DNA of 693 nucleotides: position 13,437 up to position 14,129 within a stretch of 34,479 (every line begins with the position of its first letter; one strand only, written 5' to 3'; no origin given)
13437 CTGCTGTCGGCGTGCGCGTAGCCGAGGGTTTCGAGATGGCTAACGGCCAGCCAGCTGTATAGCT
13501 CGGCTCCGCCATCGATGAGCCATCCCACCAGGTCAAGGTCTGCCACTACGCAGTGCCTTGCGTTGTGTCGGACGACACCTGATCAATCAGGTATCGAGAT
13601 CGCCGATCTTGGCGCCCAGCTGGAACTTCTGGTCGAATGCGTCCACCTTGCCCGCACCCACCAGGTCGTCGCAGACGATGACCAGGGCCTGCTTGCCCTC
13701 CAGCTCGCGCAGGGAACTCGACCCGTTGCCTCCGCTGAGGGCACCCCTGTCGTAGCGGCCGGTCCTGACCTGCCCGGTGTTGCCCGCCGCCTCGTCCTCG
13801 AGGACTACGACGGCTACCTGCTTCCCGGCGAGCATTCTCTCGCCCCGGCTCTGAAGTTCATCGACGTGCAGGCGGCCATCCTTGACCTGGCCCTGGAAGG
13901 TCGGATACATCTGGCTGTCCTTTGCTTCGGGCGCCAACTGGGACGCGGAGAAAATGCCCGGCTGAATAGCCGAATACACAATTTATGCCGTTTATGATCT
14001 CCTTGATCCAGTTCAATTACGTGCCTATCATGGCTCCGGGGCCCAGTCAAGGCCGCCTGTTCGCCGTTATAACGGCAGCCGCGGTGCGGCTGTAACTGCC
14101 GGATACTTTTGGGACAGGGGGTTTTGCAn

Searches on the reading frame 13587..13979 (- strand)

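Call 71: search_protein_families(library=pfam, proteins=[window:13587-13979:-], max_evalue=0.01)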
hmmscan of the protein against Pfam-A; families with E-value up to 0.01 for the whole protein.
window:13587-13979:- (130 aa): 1 family
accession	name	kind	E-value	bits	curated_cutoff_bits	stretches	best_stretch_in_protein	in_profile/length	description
PF09853.14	DUF2080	-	0.0038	17.4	21.5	0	18-34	8-24/50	Putative transposon-encoded protein (DUF2080)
